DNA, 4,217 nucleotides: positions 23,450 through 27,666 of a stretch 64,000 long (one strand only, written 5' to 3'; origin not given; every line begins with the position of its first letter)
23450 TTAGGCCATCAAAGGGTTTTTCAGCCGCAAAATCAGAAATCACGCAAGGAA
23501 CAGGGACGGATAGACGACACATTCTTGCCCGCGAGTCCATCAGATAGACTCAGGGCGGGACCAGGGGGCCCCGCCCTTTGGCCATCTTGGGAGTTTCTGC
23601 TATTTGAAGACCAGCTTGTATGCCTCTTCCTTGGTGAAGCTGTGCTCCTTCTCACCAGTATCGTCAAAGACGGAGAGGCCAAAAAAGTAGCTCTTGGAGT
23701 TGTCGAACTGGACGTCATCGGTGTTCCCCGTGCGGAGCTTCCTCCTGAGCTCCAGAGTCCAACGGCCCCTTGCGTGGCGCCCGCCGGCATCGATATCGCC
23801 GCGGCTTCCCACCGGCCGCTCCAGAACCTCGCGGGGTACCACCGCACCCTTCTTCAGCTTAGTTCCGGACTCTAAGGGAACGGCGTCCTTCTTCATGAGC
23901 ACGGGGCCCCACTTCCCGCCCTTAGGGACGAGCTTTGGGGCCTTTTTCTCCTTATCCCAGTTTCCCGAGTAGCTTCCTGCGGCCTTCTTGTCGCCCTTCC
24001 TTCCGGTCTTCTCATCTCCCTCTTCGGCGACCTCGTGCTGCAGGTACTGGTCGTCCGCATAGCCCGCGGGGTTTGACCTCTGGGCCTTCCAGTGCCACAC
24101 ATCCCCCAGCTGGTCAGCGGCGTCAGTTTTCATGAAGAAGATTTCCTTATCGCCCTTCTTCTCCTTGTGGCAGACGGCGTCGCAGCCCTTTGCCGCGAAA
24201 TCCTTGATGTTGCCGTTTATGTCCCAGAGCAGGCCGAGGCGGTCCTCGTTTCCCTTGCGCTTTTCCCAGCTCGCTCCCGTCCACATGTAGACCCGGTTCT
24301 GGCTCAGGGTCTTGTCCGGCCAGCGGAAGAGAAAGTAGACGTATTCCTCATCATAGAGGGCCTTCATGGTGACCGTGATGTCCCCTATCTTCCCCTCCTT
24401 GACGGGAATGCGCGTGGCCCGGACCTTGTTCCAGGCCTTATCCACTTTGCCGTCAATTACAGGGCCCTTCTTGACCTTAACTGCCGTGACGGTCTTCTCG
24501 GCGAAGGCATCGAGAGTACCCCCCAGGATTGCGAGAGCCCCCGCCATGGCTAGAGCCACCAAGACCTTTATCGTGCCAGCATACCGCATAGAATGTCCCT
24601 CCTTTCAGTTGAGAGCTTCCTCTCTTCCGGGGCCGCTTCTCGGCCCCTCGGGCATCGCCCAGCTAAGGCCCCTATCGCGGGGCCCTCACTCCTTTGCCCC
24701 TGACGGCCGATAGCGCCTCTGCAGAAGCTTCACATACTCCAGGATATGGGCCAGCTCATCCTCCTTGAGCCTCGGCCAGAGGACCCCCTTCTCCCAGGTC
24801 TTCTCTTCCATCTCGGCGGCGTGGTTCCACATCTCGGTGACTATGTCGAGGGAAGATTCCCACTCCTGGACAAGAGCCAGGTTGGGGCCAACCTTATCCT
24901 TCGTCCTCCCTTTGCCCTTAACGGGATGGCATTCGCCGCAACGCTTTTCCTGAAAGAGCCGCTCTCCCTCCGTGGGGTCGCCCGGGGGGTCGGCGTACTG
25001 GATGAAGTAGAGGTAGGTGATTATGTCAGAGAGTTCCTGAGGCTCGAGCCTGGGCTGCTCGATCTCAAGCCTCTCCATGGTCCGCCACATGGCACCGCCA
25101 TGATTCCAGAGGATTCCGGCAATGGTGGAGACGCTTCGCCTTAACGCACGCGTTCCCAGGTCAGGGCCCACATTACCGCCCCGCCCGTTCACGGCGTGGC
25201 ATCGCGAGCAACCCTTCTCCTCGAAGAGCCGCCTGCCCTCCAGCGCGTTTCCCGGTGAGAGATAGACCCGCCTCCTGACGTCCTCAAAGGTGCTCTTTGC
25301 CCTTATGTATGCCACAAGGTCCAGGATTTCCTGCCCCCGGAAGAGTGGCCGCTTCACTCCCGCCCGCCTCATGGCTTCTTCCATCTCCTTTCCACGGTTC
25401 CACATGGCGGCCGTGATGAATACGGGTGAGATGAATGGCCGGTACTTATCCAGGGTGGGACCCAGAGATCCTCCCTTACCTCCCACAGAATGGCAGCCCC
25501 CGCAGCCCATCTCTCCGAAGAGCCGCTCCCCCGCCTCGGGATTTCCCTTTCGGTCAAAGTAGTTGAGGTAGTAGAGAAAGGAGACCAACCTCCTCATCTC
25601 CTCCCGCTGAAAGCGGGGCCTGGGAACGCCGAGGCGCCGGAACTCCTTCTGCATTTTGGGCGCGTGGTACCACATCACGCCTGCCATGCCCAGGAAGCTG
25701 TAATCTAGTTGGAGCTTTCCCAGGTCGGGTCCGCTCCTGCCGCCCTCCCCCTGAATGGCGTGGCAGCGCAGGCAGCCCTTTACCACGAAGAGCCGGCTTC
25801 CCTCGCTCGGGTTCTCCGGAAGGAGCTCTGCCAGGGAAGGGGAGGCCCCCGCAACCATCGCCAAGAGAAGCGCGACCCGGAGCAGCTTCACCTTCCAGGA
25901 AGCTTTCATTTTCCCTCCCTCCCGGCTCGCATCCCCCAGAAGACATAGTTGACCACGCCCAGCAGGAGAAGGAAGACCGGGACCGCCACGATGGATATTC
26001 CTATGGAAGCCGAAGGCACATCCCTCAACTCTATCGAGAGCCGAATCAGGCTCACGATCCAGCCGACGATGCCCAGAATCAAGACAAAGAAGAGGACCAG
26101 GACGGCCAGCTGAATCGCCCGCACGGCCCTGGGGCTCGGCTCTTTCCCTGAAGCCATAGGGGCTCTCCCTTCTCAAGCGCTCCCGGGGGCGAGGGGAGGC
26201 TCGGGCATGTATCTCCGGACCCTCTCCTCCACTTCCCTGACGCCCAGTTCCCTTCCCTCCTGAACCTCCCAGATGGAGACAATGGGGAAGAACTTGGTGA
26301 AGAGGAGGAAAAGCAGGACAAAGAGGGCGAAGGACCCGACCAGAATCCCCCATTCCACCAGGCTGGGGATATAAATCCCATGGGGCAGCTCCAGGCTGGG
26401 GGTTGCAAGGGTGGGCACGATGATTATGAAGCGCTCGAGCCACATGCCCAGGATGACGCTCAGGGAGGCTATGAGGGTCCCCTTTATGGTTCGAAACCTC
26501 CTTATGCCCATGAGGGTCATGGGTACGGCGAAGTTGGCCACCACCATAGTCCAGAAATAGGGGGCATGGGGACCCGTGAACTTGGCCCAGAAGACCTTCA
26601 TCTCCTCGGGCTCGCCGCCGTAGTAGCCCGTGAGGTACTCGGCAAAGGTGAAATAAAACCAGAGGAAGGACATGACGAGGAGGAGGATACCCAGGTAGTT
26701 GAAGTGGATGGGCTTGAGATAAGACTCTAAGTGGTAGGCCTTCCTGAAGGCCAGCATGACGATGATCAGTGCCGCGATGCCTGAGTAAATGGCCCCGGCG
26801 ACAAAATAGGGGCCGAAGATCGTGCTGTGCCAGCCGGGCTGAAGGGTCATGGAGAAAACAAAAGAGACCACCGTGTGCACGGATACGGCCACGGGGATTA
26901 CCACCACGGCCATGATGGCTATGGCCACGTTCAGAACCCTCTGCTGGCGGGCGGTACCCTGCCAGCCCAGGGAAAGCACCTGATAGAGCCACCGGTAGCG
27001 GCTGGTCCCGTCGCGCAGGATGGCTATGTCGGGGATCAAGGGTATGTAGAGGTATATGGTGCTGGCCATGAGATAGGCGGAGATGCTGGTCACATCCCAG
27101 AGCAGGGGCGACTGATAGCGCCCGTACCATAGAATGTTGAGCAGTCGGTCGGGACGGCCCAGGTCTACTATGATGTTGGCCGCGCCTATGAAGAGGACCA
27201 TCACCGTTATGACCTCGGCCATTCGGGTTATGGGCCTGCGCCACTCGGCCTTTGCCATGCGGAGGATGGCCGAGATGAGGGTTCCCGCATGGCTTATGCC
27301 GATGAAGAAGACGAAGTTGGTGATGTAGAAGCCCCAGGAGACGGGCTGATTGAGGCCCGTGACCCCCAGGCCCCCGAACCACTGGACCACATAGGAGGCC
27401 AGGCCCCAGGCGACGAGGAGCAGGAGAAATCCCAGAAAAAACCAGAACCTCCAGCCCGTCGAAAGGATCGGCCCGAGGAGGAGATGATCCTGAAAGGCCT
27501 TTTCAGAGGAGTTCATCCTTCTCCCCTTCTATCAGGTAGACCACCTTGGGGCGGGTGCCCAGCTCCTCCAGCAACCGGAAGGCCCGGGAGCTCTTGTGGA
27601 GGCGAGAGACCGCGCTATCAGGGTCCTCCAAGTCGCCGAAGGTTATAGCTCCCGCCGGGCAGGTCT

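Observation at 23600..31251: Seven-gene respiratory operon combining a Psr-like catalytic molybdoenzyme with ACIII/Qrc-type cytochromes and an EB_dh haem subunit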

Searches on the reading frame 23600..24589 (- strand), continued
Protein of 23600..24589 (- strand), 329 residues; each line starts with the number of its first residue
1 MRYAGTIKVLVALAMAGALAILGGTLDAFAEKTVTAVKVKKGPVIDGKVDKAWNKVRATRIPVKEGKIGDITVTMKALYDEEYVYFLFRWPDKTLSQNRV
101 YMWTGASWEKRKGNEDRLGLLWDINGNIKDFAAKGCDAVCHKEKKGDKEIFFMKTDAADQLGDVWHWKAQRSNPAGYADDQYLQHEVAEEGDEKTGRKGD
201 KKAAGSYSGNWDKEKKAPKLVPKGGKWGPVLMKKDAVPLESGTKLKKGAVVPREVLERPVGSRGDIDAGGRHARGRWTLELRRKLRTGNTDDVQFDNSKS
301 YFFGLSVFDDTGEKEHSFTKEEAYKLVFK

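Call 89: search_solved_structures(query=A2, max_evalue=1, show_alignments=4)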
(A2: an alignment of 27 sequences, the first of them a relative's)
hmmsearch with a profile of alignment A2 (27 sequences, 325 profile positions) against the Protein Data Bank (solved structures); distinct sequences matched with E-value up to 1: 5.
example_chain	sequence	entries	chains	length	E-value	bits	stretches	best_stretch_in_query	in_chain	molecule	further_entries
7b04_C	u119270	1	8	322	7.2e-11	44.8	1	262-315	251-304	Nitrite oxidoreductase subunit C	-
1i82_A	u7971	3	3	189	0.00026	23.3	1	37-92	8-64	ENDO-1,4-BETA-XYLANASE A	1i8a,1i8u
2ivf_C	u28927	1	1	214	0.031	16.4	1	249-288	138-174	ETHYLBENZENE DEHYDROGENASE GAMMA-SUBUNIT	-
7nwn_AAA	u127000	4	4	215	0.036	16.3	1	38-91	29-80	Beta-xylanase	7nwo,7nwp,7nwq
9ntl_A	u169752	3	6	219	0.94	11.6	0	65-119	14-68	NP202 TCR alpha chain | NP202 TCR alpha-chain | NP207 TCR alpha-chain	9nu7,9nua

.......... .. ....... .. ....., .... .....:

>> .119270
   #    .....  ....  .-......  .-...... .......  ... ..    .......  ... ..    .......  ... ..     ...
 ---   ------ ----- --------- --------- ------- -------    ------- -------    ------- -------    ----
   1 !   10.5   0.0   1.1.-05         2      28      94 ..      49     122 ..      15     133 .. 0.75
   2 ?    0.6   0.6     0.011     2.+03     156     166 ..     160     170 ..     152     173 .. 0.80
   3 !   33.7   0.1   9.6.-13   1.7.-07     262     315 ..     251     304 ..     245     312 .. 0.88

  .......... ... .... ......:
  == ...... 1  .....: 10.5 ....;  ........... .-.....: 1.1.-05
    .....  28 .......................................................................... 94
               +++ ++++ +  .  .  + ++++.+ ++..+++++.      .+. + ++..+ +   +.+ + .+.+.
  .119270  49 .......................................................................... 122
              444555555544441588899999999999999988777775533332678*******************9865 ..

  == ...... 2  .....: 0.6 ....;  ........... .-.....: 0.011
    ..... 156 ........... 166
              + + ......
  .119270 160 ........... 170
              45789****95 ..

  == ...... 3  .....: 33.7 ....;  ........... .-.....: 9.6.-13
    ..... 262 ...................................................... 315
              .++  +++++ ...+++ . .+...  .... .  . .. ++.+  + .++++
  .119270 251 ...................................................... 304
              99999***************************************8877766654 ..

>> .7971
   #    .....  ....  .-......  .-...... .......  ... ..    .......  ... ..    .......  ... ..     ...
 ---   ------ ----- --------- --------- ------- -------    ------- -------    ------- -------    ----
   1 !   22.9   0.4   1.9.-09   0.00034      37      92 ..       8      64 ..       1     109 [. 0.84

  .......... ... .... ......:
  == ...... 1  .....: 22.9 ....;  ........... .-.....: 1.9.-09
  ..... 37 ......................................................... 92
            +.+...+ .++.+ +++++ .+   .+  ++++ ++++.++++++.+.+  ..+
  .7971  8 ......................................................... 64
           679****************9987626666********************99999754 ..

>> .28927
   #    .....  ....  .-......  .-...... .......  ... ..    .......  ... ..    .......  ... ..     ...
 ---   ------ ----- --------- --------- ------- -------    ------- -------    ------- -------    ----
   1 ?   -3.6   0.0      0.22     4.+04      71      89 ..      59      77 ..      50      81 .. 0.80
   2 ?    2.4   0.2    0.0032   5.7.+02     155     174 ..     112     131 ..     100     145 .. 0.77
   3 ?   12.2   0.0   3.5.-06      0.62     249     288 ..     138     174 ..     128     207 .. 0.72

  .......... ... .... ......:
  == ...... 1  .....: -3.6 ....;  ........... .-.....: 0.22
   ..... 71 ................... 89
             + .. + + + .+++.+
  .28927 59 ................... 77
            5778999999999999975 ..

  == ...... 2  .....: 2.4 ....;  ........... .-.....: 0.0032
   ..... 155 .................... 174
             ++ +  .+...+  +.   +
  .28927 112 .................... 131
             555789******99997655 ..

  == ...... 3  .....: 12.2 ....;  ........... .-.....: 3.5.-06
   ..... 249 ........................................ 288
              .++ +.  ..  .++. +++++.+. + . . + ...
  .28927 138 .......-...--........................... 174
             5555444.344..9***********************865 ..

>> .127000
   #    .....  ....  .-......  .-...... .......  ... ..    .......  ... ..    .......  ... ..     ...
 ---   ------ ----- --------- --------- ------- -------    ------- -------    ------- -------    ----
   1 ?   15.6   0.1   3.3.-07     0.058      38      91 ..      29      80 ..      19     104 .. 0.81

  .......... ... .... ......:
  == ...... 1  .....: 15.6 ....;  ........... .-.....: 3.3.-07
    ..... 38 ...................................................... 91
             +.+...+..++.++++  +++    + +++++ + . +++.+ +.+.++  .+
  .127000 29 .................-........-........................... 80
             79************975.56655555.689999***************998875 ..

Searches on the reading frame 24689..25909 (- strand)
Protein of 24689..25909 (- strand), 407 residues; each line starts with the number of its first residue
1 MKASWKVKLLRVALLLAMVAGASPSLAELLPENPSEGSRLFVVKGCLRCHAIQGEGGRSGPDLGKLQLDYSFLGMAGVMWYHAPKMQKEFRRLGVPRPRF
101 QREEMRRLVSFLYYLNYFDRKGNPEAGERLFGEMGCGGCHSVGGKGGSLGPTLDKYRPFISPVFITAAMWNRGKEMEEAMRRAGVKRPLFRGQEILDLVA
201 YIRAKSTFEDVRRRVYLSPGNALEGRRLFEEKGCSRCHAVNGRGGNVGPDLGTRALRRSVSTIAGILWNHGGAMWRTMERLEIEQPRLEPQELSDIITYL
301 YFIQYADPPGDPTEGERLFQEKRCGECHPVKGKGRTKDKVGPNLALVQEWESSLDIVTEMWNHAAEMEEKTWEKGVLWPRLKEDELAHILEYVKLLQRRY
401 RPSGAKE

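Call 4: search_protein_families(library=pfam, proteins=[window:24689-25909:-], max_evalue=0.01)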
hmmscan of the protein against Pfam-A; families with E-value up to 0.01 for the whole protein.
seq(407 aa): 3 families
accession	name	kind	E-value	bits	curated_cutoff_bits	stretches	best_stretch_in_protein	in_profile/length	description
PF00034.26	Cytochrom_C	-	1e-33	116.9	21.3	4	224-300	3-86/90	Cytochrome c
PF13442.11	Cytochrome_CBB3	-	9.3e-19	68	27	2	221-274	2-48/68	Cytochrome C oxidase, cbb3-type, subunit III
PF14522.11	Cytochrome_C7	-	0.0018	18.5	24.8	0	320-333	40-53/67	Cytochrome c7 and related cytochrome c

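Call 5: search_protein_families(library=ncbifam, proteins=[window:24689-25909:-], max_evalue=0.01)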
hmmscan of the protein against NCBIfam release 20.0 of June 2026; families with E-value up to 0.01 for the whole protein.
seq(407 aa): 12 families
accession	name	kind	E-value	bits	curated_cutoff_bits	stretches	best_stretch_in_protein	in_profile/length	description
TIGR04485.1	thiosulf_SoxX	equivalog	6.3e-21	74.9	61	2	234-301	5-76/78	sulfur oxidation c-type cytochrome SoxX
TIGR02603.1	CxxCH_TIGR02603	domain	1.7e-20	73.4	68.15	3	220-261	1-41/134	putative heme-binding domain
NF050122.1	bc1_QcrC_actin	exception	1.9e-18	66.7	200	2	32-162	39-171/253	cytochrome bc1 complex diheme cytochrome c subunit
NF040971.1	cytc_ExtS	equivalog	5.3e-15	55.4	100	2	116-172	70-126/262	selenite/tellurite reduction operon c-type cytochrome lipoprotein ExtS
TIGR00782.1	ccoP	equivalog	3.6e-12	46.2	179.95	1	286-396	175-281/285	cytochrome-c oxidase, cbb3-type subunit III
NF045773.1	cytochro_C550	exception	1.2e-09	38.1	125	0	231-278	57-103/118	cytochrome c550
NF045774.1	cytochro_C551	exception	3.7e-09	36.5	118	0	224-275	41-90/110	cytochrome c551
NF052248.1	SorU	equivalog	1.5e-08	34.7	100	0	225-285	1-64/72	SorU family sulfite dehydrogenase c-type cytochrome subunit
TIGR04494.1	c550_PedF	equivalog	3.2e-06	27.1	122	0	231-252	59-80/133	cytochrome c-550 PedF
NF011054.0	PRK14486.1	equivalog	6.3e-05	22.6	447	0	224-250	217-241/294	putative bifunctional cbb3-type cytochrome c oxidase subunit II/cytochrome c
NF040606.1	CytoC_perox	subfamily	0.00029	20.1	150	0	313-364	299-349/524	di-heme-cytochrome C peroxidase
NF049874.1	PdsA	exception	0.0037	17.2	330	0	220-243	117-140/198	periplasmic diheme shuttle PdsA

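Call 63: search_solved_structures(query=window:24689-25909:-, max_evalue=0.001)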
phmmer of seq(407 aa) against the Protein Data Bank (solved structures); distinct sequences matched with E-value up to 0.001: 6.
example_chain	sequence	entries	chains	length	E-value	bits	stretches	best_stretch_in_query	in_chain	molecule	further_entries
9l08_A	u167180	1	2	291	1.2e-07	34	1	104-348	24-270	Covalently Connected Cytochrome c555 trimer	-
7zs2_A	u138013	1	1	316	0.00018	23.5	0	223-252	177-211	Hypothetical (Diheme) protein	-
7zs0_A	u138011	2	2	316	0.00018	23.5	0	223-252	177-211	Hypothetical (Diheme) protein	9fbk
7zs1_A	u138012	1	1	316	0.00018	23.5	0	223-252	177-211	Hypothetical (Diheme) protein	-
4xyd_B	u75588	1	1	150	0.00024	23.1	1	30-118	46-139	NorC-like protein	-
1ccr_A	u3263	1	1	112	0.00082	21.4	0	307-346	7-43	CYTOCHROME C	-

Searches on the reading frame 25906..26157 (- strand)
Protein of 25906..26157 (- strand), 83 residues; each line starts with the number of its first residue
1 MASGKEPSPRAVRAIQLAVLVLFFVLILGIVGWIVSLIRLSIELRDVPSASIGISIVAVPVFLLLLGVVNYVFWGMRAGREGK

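Call 4: search_protein_families(library=pfam, proteins=[window:25906-26157:-], max_evalue=0.01)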
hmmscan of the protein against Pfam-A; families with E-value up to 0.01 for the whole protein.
window:25906-26157:- (83 aa): 0 families

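Call 5: search_protein_families(library=ncbifam, proteins=[window:25906-26157:-], max_evalue=0.01)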
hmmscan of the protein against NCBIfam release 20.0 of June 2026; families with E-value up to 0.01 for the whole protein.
window:25906-26157:- (83 aa): 1 family
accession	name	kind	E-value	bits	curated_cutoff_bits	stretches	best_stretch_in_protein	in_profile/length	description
NF038216.1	ABZJ_00895_fam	subfamily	0.0015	18.4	33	1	14-81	63-131/134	ABZJ_00895 family protein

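Call 62: search_solved_structures(query=window:25906-26157:-, max_evalue=10)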
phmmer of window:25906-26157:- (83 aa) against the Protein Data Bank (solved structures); distinct sequences matched with E-value up to 10: 0.

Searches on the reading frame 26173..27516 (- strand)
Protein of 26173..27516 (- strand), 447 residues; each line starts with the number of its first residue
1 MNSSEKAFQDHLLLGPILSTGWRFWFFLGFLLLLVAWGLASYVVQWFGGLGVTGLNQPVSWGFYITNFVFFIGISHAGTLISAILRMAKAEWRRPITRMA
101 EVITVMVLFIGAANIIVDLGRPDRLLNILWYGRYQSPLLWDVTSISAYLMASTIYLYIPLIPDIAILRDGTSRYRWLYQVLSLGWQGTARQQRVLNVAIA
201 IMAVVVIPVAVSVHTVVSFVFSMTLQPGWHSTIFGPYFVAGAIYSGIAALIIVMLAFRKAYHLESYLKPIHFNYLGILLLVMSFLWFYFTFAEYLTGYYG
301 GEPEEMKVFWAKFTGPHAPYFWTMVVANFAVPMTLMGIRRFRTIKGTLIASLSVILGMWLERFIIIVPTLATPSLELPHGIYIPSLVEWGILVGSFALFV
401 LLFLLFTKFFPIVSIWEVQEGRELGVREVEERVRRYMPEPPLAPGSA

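Call 4: search_protein_families(library=pfam, proteins=[window:26173-27516:-], max_evalue=0.01)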
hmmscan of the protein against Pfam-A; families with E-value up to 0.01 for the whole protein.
window:26173-27516:- (447 aa): 1 family
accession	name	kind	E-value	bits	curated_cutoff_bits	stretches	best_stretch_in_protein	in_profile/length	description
PF03916.19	NrfD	-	3.3e-36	125.9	25.8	1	52-372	2-311/313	Polysulphide reductase, NrfD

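Call 5: search_protein_families(library=ncbifam, proteins=[window:26173-27516:-], max_evalue=0.01)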
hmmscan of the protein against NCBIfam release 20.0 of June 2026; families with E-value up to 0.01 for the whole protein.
window:26173-27516:- (447 aa): 3 families
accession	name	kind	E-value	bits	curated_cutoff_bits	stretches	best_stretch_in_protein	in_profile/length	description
NF045798.1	DsrP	equivalog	1.6e-37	129.8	350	2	17-158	5-142/346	sulfate reduction electron transfer complex DsrMKJOP subunit DsrP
NF041784.1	mnquin_red_QrcD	equivalog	2.1e-11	43.7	570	2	22-161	16-154/408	menaquinone reductase integral membrane subunit QrcD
NF008133.1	PRK10881.1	equivalog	9.5e-09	35.2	450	1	30-413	18-374/377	Ni/Fe-hydrogenase cytochrome b subunit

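Call 17: search_solved_structures(query=window:26173-27516:-, max_evalue=0.01)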
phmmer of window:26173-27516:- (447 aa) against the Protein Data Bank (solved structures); distinct sequences matched with E-value up to 0.01: 7.
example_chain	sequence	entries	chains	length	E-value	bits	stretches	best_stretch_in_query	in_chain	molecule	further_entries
6f0k_C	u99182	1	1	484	4.2e-73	250.3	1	22-419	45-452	Polysulphide reductase NrfD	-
6btm_C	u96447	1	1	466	4e-72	247.1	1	23-420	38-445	Alternative Complex III subunit C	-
6lod_C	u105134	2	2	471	2.4e-70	241.2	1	12-420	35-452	Polysulphide reductase NrfD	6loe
8k9e_C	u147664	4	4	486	6.5e-68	233.2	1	19-419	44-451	Polysulphide reductase NrfD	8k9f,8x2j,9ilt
6f0k_F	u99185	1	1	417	3.9e-10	42.7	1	215-397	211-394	ActF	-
6btm_F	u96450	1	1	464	4.7e-08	35.8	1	61-372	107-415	Alternative Complex III subunit F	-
8k9e_F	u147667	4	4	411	2.6e-05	26.8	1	200-373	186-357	Quinol:cytochrome c oxidoreductase quinone-binding subunit 2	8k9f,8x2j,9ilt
